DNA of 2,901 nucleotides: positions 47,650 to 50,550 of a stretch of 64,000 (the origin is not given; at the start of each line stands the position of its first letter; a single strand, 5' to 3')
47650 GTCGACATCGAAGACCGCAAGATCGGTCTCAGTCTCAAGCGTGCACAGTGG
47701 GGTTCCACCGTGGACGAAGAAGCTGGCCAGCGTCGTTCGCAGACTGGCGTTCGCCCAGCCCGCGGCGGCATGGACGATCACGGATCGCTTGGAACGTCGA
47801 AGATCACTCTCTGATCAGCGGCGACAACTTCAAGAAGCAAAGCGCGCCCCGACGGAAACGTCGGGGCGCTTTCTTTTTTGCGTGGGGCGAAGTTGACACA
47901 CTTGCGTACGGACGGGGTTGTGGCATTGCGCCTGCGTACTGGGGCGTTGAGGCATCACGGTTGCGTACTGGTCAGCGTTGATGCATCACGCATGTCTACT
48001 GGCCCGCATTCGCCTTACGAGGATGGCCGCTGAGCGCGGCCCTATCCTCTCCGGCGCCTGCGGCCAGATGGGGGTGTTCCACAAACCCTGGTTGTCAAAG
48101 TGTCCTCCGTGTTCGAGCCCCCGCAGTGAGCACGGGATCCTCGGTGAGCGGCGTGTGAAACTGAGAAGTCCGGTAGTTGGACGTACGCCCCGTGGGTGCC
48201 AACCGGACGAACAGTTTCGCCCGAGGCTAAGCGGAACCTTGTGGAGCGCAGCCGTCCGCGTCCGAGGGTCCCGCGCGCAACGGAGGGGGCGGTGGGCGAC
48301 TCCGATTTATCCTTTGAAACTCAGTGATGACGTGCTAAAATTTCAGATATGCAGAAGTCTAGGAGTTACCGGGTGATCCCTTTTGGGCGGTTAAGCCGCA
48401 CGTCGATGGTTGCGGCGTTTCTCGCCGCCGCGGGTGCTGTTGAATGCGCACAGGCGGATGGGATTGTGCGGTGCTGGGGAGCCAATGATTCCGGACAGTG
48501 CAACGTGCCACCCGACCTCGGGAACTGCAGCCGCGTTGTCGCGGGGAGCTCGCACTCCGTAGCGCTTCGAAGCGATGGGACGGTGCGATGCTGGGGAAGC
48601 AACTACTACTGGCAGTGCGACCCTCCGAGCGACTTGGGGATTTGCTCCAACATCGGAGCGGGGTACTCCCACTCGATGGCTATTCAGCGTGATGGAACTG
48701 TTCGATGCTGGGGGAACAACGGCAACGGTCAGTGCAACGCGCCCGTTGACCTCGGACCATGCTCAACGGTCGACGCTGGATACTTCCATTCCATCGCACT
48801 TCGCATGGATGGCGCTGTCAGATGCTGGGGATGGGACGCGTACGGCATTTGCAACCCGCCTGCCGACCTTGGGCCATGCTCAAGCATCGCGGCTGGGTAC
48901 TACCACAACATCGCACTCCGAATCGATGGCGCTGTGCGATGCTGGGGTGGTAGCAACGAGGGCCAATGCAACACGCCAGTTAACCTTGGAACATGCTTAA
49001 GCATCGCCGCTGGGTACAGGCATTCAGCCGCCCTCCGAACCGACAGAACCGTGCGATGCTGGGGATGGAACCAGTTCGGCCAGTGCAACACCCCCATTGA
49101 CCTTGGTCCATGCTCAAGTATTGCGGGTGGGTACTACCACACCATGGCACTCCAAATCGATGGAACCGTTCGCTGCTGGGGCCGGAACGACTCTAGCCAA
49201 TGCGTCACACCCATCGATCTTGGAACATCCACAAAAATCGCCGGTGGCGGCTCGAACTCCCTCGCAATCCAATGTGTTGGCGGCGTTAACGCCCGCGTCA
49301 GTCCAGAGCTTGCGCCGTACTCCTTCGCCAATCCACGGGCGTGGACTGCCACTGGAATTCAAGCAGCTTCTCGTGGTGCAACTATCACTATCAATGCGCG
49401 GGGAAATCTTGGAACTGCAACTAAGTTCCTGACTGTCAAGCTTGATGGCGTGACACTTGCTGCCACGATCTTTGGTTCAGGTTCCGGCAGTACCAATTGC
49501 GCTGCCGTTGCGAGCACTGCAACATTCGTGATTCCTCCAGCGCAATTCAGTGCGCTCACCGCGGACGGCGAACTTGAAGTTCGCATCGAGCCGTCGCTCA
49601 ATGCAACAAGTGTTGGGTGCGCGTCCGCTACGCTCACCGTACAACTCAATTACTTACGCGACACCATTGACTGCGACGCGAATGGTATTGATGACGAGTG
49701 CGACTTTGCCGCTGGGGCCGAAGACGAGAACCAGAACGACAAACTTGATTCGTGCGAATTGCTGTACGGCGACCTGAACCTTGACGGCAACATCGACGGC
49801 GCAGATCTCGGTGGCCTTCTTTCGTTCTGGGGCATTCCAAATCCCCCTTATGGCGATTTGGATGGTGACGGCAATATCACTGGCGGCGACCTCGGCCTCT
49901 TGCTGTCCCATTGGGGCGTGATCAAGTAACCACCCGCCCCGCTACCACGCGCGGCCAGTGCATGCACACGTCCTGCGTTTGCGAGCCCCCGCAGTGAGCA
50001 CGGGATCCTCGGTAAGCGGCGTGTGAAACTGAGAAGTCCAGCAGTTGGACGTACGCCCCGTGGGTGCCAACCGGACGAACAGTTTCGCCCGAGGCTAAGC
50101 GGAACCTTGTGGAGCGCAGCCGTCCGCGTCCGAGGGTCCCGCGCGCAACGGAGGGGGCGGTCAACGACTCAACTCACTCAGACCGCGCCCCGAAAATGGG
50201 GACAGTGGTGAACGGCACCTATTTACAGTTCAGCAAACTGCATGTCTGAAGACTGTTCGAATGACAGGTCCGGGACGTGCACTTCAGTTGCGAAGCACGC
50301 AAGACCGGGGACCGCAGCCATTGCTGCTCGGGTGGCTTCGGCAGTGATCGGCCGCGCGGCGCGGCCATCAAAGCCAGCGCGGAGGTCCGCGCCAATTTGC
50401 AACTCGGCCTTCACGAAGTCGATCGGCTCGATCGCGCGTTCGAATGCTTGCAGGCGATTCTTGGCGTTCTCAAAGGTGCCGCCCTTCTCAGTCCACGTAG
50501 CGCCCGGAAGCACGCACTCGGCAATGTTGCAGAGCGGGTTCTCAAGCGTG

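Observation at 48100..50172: Near-identical ~200-bp direct repeats on either side of a single RCC1/dockerin gene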

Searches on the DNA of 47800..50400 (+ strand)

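Call 5: search_rna_families(source=window, start=47800, end=50400, threshold=evalue, max_evalue=10, show_alignments=3)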
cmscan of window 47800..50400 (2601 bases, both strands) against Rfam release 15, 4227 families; matches with E-value up to 10: 4.
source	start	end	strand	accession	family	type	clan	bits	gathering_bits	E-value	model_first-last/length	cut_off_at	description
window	47836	47881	+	RF00489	ctRNA_p42d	Gene; antisense;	-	26.2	50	0.0077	1-46/46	no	ctRNA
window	48319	48367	+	RF00271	SNORD60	Gene; snRNA; snoRNA; CD-box;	CL00066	18.3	42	4.7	1-83/83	no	Small nucleolar RNA SNORD60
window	47825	47940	-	RF02621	BSnc120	Gene; sRNA;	-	17.7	114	2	1-88/88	no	Brucella sRNA 120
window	47806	47883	+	RF00236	ctRNA_pGA1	Gene; antisense;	-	17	45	4.1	1-79/79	no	ctRNA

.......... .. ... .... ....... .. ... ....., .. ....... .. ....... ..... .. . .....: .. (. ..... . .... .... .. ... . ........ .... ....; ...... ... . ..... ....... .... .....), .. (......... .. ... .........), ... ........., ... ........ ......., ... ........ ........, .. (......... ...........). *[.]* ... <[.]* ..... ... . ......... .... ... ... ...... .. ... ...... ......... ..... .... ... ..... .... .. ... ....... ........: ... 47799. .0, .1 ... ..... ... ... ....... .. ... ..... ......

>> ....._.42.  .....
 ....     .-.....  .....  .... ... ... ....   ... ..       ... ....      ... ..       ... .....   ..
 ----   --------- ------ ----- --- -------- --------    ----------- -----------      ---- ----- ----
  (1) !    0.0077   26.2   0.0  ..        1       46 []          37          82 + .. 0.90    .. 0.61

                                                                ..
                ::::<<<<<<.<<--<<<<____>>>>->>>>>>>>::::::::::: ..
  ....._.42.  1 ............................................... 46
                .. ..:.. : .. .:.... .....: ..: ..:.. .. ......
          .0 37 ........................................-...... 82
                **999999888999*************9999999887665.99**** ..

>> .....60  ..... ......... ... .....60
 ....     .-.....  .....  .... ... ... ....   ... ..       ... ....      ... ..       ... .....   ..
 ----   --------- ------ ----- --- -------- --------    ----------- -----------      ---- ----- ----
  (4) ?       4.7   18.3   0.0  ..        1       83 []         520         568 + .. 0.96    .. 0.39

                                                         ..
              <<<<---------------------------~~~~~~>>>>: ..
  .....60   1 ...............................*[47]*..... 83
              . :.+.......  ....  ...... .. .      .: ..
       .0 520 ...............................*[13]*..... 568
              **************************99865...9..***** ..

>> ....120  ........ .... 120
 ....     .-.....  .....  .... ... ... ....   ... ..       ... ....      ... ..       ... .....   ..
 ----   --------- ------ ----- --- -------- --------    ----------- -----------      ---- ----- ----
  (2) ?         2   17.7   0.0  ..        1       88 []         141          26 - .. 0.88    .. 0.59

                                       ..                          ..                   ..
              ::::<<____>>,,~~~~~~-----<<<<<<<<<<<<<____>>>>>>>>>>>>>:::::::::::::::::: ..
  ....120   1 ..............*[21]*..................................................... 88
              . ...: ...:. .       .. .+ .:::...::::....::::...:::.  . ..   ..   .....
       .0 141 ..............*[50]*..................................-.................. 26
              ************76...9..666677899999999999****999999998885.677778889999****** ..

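Call 81: search_dna_similar(query=window:47900-48310:+, collection=plasmids, mode=distant, max_rows=5)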
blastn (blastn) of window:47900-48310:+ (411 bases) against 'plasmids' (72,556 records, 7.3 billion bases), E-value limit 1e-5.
No match.

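Call 82: search_dna_similar(query=window:47900-48310:+, collection=phages, mode=distant, max_rows=5)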
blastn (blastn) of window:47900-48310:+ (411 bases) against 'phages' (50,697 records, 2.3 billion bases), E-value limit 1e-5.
No match.

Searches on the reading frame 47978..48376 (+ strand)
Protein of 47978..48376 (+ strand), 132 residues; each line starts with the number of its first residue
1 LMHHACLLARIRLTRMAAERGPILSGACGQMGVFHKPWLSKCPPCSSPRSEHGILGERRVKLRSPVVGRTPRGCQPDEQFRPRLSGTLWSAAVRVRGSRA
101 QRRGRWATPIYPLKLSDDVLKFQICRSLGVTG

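Call 11: search_protein_families(library=pfam, proteins=[window:47978-48376:+])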
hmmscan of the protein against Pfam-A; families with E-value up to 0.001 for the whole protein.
window:47978-48376:+ (132 aa): 0 families

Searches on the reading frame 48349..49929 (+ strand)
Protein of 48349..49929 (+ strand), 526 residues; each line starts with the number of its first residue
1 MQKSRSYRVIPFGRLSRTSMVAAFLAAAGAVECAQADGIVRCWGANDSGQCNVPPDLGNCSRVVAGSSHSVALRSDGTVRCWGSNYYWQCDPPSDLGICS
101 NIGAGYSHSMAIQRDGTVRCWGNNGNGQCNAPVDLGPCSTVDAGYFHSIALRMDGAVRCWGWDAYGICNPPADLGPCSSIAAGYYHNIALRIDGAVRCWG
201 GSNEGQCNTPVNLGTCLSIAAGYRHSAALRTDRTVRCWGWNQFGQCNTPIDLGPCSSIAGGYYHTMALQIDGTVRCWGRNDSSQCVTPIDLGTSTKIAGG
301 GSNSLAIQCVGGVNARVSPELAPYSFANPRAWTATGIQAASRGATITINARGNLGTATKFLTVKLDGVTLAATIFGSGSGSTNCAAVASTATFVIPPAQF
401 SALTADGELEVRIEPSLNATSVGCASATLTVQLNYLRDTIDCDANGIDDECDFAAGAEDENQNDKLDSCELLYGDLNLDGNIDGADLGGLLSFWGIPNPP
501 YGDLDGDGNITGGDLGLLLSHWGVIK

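Call 11: search_protein_families(library=pfam, proteins=[window:48349-49929:+])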
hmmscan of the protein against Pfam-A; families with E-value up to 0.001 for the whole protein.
window:48349-49929:+ (526 aa): 3 families
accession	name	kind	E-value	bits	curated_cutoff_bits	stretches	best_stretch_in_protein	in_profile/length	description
PF13540.12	RCC1_2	-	2.3e-58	193.1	22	6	218-245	3-30/30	Regulator of chromosome condensation (RCC1) repeat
PF25390.1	WD40_RLD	-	2.3e-42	146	150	2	25-208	94-331/363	RCC1-like domain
PF25384.1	Alsin_RLD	-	4.8e-06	26.5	100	0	253-286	276-308/405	Alsin RCC1-like domain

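Call 14: find_encoding_contigs(protein=window:48349-49929:+, flank=10000, max_places=10)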
Protein window:48349-49929:+ (526 aa): no gene with exactly this product is on record in the collection.

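Call 54: find_homologous_proteins(query=window:48349-49929:+, max_evalue=1e-20)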
Query window:48349-49929:+ (526 aa): 2029 proteins with E <= 1e-20 among 8000 candidates; the best 120 are listed.
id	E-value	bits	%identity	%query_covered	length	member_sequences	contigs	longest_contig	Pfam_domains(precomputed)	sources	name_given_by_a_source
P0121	5.5e-190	651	44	99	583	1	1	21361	PF00415.25,PF13540.13,PF25384.2,PF25390.2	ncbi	-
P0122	5.6e-178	611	94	56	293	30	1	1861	PF13540.13,PF25390.2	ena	-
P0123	1.0e-176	607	43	97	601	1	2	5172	PF13540.13,PF25390.2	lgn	-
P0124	5.3e-165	568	57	56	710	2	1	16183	PF02412.24,PF13540.13,PF03781.23,PF25390.2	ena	-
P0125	8.4e-158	545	48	99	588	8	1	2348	PF00415.25,PF13540.13,PF25390.2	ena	-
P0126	2.2e-155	536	58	56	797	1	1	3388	PF13540.13,PF25384.2,PF25390.2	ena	-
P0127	1.6e-153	530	43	100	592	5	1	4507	PF00415.25,PF13540.13,PF25384.2,PF25390.2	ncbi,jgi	jgi:hypothetical protein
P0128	6.8e-150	518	61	58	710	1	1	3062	PF02412.24,PF13540.13,PF03781.23,PF25390.2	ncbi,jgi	jgi:formylglycine-generating enzyme required for sulfatase activity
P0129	1.6e-149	517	56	59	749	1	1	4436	PF02412.24,PF13540.13,PF03781.23,PF25390.2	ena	-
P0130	3.6e-139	483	42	96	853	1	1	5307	PF00415.25,PF13540.13,PF03781.23,PF25390.2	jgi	jgi:formylglycine-generating enzyme required for sulfatase activity/alpha-tubulin suppressor-like RC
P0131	8.4e-135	469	44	96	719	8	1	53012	PF13540.13,PF25390.2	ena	-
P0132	2.2e-133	464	61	56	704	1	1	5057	PF02412.24,PF13540.13,PF03781.23,PF25390.2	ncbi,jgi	jgi:formylglycine-generating enzyme required for sulfatase activity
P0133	2.7e-133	464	39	97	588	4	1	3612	PF00404.25,PF00415.25,PF13540.13,PF25384.2,PF25390.2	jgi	jgi:alpha-tubulin suppressor-like RCC1 family protein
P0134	4.2e-131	456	44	100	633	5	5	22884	PF13540.13,PF25390.2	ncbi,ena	-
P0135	4.1e-130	453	59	58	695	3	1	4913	PF02412.24,PF13540.13,PF03781.23,PF25390.2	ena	-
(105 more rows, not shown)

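Call 55: find_encoding_contigs(protein=P0122, flank=10000, max_places=6)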
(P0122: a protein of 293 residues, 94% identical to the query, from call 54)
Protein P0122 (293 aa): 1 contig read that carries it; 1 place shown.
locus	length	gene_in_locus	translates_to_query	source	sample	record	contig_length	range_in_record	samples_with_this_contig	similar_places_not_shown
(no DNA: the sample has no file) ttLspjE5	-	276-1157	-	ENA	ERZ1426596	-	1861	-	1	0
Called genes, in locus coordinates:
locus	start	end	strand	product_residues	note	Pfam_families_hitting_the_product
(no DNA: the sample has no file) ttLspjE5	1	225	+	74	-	?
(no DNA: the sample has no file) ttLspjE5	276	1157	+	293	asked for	PF25390:WD40_RLD (weak), PF13540:RCC1_2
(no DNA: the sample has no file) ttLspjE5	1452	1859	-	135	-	?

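Call 71: search_protein_families(library=ncbifam, proteins=[window:48349-49929:+], max_evalue=0.01)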
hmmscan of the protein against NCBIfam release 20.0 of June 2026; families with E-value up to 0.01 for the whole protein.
window:48349-49929:+ (526 aa): 0 families
